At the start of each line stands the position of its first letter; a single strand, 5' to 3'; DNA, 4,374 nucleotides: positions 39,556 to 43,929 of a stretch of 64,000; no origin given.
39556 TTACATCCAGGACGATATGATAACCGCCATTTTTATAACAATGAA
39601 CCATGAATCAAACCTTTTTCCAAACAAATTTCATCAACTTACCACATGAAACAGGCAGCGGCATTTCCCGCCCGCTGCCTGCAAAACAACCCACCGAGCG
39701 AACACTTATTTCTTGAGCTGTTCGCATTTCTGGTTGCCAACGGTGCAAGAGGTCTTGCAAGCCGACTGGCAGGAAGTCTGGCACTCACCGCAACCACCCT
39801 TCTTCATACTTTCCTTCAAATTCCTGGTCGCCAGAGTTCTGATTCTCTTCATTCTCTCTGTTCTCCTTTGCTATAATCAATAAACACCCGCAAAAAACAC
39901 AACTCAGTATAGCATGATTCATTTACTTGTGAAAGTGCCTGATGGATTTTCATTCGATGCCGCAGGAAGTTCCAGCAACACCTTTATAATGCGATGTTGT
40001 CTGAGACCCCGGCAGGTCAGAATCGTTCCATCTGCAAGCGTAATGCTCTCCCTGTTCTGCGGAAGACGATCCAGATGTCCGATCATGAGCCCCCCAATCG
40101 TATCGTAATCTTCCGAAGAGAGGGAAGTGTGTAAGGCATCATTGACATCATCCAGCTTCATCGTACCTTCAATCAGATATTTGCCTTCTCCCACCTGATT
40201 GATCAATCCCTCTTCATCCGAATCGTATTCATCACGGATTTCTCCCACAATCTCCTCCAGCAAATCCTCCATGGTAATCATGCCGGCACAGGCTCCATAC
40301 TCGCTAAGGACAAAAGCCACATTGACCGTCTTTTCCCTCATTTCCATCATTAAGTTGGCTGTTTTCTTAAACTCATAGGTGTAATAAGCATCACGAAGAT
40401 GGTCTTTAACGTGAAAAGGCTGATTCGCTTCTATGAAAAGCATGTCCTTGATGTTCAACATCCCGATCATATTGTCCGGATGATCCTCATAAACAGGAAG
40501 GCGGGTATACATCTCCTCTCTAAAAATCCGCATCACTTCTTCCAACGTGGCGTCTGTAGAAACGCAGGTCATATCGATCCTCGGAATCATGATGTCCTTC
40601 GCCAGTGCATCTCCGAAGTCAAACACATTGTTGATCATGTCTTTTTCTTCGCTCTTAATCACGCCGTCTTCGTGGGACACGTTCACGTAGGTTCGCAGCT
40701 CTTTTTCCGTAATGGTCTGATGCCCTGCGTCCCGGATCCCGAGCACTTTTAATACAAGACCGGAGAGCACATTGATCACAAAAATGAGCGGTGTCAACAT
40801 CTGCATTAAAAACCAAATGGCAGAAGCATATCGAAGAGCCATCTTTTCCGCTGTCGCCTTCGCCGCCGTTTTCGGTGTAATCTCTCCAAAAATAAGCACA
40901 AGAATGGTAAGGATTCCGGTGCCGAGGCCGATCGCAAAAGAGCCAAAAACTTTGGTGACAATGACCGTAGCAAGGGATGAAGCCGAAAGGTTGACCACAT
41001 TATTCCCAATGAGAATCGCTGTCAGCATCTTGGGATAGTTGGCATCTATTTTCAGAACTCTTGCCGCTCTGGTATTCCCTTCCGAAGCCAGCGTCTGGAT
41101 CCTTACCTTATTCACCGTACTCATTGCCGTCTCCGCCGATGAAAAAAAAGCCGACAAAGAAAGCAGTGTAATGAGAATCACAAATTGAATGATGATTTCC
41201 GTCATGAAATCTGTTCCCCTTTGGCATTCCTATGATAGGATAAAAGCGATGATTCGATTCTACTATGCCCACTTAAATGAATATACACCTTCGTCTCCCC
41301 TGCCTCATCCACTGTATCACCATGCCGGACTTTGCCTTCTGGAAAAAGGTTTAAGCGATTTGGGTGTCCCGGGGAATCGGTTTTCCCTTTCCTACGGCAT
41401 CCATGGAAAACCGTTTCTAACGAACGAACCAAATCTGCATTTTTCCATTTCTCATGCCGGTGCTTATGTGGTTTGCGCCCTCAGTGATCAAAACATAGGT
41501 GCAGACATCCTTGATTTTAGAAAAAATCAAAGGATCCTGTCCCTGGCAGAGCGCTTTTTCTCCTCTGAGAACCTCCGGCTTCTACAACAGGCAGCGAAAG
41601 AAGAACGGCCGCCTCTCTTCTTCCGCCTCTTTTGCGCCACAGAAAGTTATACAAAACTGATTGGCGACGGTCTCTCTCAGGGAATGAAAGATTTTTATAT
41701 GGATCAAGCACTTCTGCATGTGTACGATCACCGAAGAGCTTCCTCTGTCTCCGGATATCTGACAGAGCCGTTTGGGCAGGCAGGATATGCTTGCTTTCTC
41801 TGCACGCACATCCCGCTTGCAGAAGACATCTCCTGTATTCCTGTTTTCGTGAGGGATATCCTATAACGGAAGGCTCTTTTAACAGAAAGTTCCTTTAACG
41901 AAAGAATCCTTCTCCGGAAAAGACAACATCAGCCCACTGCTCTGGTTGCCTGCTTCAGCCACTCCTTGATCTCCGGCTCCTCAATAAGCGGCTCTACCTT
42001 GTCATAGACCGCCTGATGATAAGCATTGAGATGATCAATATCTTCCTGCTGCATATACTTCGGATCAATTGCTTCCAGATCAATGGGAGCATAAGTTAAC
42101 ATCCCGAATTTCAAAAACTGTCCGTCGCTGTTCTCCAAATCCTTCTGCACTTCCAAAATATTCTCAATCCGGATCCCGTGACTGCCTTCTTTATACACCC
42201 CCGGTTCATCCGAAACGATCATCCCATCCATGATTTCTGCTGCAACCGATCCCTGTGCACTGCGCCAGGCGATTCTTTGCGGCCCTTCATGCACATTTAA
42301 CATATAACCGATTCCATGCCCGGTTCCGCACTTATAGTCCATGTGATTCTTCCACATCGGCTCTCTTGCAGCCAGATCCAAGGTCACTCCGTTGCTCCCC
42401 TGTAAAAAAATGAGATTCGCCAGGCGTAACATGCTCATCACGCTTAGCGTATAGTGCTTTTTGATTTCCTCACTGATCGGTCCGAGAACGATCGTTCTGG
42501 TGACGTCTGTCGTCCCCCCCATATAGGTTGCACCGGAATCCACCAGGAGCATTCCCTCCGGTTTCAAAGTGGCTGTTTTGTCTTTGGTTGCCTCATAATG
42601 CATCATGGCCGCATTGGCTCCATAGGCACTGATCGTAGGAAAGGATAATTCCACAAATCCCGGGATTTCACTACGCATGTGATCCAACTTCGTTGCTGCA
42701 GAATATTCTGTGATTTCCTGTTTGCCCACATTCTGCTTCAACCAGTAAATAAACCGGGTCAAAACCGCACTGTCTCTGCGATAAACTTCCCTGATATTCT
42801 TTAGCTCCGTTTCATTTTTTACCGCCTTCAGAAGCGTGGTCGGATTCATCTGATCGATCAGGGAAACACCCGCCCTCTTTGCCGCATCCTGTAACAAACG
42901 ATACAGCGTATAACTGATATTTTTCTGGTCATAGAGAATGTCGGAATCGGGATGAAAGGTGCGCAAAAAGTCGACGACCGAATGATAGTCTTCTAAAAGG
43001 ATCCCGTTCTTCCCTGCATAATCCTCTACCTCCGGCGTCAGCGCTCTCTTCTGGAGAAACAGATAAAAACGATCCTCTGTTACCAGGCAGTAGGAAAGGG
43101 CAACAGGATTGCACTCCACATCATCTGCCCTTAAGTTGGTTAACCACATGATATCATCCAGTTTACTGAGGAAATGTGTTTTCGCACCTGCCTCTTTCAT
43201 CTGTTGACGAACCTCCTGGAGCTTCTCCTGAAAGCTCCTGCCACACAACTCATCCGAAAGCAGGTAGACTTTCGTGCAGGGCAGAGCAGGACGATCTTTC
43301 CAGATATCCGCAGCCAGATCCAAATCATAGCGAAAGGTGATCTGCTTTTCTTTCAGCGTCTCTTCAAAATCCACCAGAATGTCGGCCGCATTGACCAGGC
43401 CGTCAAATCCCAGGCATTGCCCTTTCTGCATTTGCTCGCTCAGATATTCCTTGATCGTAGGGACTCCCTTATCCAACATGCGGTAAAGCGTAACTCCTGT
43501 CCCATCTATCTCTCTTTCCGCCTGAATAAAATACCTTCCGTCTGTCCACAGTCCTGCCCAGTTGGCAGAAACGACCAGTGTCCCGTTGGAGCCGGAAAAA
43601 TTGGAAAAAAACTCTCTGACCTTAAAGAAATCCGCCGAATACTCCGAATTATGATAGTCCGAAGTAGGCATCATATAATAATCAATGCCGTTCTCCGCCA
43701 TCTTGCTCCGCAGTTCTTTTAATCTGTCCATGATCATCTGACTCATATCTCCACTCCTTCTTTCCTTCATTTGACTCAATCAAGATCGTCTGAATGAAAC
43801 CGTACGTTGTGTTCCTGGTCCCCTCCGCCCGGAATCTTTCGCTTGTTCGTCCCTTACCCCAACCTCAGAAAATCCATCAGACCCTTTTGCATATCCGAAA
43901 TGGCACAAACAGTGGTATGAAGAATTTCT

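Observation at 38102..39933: SCIFF ranthipeptide locus: a 48-aa six-cysteine precursor that the ORF track missed, with its radical-SAM/SPASM maturase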

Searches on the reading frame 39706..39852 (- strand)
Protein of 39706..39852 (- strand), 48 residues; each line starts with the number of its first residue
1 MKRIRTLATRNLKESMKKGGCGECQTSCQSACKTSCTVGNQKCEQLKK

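Call 3: search_protein_families(library=ncbifam, proteins=[window:39706-39852:-], max_evalue=0.01)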
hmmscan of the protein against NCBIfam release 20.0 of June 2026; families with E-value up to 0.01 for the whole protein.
window:39706-39852:- (48 aa): 1 family
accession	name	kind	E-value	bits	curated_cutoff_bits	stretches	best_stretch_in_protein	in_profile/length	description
TIGR03973.1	six_Cys_in_45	equivalog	4.5e-25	87.3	50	1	2-44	1-43/43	six-cysteine ranthipeptide SCIFF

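Call 4: search_protein_families(library=pfam, proteins=[window:39706-39852:-], max_evalue=0.01)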
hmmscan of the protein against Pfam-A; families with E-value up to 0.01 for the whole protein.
window:39706-39852:- (48 aa): 1 family
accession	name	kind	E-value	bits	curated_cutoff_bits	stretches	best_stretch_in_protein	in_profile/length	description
PF13165.11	SCIFF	-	3e-25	88.2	27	1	2-45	1-44/44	Six-cysteine peptide SCIFF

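Call 7: list_cluster_members(proteins=[window:39706-39852:-, window:38102-39604:-])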
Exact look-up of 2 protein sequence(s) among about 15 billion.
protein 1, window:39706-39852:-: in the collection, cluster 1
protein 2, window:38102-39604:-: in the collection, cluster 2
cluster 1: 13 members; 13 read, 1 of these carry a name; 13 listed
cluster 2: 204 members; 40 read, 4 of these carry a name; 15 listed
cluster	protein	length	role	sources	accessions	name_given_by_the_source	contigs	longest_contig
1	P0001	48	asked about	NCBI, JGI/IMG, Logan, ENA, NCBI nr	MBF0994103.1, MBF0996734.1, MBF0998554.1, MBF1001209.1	MAG: six-cysteine peptide SCIFF [Lachnospiraceae bacterium] | six-cysteine peptide SCIFF [Lachnospiraceae bacterium]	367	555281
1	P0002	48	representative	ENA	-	-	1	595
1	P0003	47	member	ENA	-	-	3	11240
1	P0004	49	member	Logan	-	-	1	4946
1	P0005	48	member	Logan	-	-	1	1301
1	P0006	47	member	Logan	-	-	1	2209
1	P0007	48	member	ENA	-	-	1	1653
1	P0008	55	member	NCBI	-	-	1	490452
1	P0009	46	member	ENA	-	-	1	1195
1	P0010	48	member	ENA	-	-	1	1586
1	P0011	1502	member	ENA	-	-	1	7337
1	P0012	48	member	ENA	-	-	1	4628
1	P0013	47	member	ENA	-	-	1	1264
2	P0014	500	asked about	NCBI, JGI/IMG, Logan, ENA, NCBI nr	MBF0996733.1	MAG: thioether cross-link-forming SCIFF peptide maturase [Lachnospiraceae bacterium] | thioether cross-link-forming SCIFF peptide maturase [Lachnospiraceae bacterium]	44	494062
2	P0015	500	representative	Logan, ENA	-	-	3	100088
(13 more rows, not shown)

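Call 17: find_related_loci(query=window:39706-39852:-, collection=genome_contigs, flank=7000)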
Query window:39706-39852:- (48 aa) in genome_contigs; peptide patterns used: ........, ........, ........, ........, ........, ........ (x = any residue, [..] = any of these).
600 stretches matched a pattern (row limit reached: there are more); 589 encode a relative of the query (tblastn E <= 1e-3); the best 80 are kept; 80 distinct loci.
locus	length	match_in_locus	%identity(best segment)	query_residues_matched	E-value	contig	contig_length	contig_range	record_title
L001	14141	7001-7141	89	1-47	3e-24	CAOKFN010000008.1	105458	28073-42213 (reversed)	MAG TPA_asm: uncultured bacterium isolate SRR15604618_bin.38_metawrap_v1.3_MAG genome assembly, contig: NODE.238_length_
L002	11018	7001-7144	88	1-48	4e-23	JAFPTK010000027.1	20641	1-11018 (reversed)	MAG: Lachnospiraceae bacterium isolate RGIG1458 Dairy_cattle_Rumen.Co__c714840, whole genome shotgun sequence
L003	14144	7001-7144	85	1-48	4e-23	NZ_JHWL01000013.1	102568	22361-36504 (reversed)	Butyrivibrio proteoclasticus P6B7 T541DRAFT_scaffold00012.12_C, whole genome shotgun sequence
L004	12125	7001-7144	85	1-48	4e-23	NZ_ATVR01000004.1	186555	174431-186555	Butyrivibrio sp. AE2015 G585DRAFT_scaffold00004.4_C, whole genome shotgun sequence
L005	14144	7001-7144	85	1-48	4e-23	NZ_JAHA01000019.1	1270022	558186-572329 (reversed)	Butyrivibrio sp. FCS014 T456DRAFT_scf7180000000059_quiver.19_C, whole genome shotgun sequence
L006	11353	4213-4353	87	1-47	9e-23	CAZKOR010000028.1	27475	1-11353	MAG TPA_asm: uncultured Bacteroides sp. isolate SRP199465_co1_387 genome assembly, contig: NODE_4262_length_27475_cov_8.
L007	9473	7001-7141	87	1-47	8e-23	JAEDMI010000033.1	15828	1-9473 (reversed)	MAG: Acetatifactor sp. isolate MAG262 NODE_3775_length_15828_cov_4.577759, whole genome shotgun sequence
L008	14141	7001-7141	87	1-47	9e-23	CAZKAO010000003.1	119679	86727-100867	MAG TPA_asm: uncultured Acetatifactor sp. isolate SRP199465_co2_454 genome assembly, contig: NODE_179_length_119679_cov_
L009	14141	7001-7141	87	1-47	9e-23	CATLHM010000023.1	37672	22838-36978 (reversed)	MAG TPA_asm: uncultured Lachnospiraceae bacterium isolate MGG03594_1680015479 genome assembly, contig: ERR2844015_3736,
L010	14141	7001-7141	87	1-47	1e-22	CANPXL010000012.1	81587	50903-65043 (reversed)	MAG: uncultured Acetatifactor sp. isolate Lapin-004__bin65 genome assembly, contig: Lapin-004__NODE_291_length_81587_cov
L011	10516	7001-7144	85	1-48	1e-22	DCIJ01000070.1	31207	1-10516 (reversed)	MAG TPA_asm: Lachnospiraceae bacterium UBA1729 UBA1729_contig_7552, whole genome shotgun sequence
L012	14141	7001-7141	87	1-47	1e-22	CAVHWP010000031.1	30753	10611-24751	Bacteroidaceae bacterium isolate G02653-L1_cleanbin_000009 genome assembly, contig: Spades_G02653-L1_contig_1028, whole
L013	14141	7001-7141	87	1-47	1e-22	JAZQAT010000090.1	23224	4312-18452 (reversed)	MAG: Acetatifactor sp. isolate T1900044642_TS20190108.MAGScoT_cleanbin_000058 SGB_1285_k141_1635664, whole genome shotgu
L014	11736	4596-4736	87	1-47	2e-22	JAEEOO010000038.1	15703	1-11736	MAG: Lachnospiraceae bacterium isolate Tb.RUG.289 NODE_2954347_length_15703_cov_1.410118, whole genome shotgun sequence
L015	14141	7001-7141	87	1-47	2e-22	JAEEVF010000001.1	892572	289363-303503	MAG: Acetatifactor sp. isolate Tb.RUG.447 NODE_1_length_892572_cov_6.870214, whole genome shotgun sequence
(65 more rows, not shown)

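Call 33: search_solved_structures(query=window:39706-39852:-, max_evalue=10, show_alignments=2)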
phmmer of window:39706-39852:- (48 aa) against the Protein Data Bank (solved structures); distinct sequences matched with E-value up to 10: 3.
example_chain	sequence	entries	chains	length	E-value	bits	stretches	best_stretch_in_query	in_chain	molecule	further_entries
5d6s_A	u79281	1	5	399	0.067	17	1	19-40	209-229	Epoxyqueuosine reductase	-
6z2i_A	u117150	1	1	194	0.091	16.6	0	9-20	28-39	de novo designed TIM barrel DeNovoTIM6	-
5wgg_B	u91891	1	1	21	0.097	16.5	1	1-21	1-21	CteA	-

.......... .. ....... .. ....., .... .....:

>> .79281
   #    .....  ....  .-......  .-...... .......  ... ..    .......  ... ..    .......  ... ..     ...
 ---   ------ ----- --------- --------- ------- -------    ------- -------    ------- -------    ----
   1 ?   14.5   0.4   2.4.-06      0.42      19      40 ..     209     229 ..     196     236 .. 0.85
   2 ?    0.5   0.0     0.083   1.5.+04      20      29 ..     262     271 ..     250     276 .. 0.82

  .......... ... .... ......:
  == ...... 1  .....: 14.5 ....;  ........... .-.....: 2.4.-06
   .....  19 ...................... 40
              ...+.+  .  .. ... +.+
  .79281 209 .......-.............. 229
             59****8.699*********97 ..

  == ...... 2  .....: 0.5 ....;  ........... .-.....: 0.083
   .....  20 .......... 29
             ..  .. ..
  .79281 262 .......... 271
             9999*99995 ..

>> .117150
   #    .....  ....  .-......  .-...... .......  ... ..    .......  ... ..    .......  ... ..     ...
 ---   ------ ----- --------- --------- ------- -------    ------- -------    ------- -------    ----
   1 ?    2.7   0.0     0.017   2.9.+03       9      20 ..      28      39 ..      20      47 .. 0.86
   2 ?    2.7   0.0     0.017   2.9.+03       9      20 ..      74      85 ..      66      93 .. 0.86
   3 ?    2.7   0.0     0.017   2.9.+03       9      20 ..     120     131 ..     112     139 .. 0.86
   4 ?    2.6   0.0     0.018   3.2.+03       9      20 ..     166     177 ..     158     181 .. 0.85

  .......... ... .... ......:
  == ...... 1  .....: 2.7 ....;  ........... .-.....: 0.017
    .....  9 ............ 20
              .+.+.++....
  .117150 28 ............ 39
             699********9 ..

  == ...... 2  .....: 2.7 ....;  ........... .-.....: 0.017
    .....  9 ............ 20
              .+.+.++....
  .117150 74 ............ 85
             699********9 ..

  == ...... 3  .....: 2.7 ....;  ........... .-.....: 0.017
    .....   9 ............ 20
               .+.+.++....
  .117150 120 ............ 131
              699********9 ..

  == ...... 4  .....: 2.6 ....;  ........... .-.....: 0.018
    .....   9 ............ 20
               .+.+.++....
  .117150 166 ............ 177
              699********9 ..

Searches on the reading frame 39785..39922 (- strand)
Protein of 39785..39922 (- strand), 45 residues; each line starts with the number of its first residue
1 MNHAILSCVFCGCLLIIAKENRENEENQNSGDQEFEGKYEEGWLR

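Call 42: search_protein_families(library=pfam, proteins=[window:39785-39922:-], max_evalue=1)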
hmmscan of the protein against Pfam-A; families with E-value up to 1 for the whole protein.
window:39785-39922:- (45 aa): 2 families
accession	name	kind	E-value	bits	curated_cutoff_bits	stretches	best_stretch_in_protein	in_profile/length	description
PF25165.1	DUF7828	-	0.14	12.3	25.7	1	3-24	25-46/87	Domain of unknown function (DUF7828)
PF19790.4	DUF6274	-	0.26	12.2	25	1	2-34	25-57/77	Family of unknown function (DUF6274)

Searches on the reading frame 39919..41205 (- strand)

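Call 3: search_protein_families(library=ncbifam, proteins=[window:39919-41205:-], max_evalue=0.01)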
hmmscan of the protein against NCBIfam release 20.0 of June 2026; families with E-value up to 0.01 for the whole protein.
window:39919-41205:- (428 aa): 7 families
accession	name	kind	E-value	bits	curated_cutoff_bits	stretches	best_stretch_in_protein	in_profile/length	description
TIGR03520.1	GldE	subfamily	3.6e-69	233.8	376.05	1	12-411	2-405/408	gliding motility-associated protein GldE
NF008604.1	PRK11573.1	equivalog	3.3e-67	227.2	475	1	8-394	10-400/428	hypothetical protein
NF052568.1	PolamExpPaeASal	equivalog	7.8e-51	173.2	500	1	7-391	4-403/424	polyamine export protein PaeA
NF011675.0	PRK15094.1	equivalog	4.2e-45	154.3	379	1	167-418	34-286/292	CNNM family magnesium/cobalt transport protein CorC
TIGR01302.1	IMP_dehydrog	equivalog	3.8e-05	22.7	481.5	1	164-317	44-198/450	IMP dehydrogenase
NF053863.1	DS11_antiphage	equivalog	0.00042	19.5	260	1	201-385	82-253/305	CBS domain-containing anti-phage protein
NF053603.1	HhpR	exception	0.0017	17.6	520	1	211-318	10-116/282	CBS domain-containing high hydrostatic pressure regulator HhpR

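Call 4: search_protein_families(library=pfam, proteins=[window:39919-41205:-], max_evalue=0.01)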
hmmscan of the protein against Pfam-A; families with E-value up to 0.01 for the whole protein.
window:39919-41205:- (428 aa): 3 families
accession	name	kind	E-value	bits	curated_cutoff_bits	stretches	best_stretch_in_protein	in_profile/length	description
PF01595.25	CNNM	-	9.8e-52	175.7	28.4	1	10-187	2-181/181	Cyclin M transmembrane N-terminal domain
PF03471.22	CorC_HlyC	-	2.5e-18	66.3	27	1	337-413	2-79/81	Transporter associated domain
PF00571.33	CBS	-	8.4e-15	55.3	24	1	202-257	1-53/57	CBS domain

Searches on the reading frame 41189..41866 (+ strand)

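Call 44: search_protein_families(library=ncbifam, proteins=[window:41189-41866:+], max_evalue=1e-10)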
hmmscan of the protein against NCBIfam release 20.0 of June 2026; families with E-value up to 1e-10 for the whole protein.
window:41189-41866:+ (225 aa): 3 families
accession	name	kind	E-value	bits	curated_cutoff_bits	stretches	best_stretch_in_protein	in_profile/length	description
NF042922.1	4PPT_HetI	equivalog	2.1e-16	60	370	1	58-164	75-185/235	4'-phosphopantetheinyl transferase HetI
NF047349.1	4PPT_AusB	equivalog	7.3e-16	58.2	225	1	44-176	41-166/205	aureusimine biosynthesis 4'-phosphopantetheinyl transferase AusB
NF007676.0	PRK10351.1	equivalog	1.2e-13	51.1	174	1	46-160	36-145/195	4'-phosphopantetheinyl transferase AcpT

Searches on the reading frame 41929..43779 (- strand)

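Call 44: search_protein_families(library=ncbifam, proteins=[window:41929-43779:-], max_evalue=1e-10)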
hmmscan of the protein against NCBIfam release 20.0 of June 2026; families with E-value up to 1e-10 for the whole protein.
window:41929-43779:- (616 aa): 2 families
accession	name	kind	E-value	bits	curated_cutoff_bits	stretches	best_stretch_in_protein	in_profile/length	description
NF007310.0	PRK09795.1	equivalog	2e-16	59.8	393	1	315-546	122-342/361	aminopeptidase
NF040821.1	dipep_PepQ_Arch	equivalog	3e-16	59.4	630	1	186-546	2-332/346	Xaa-Pro dipeptidase PepQ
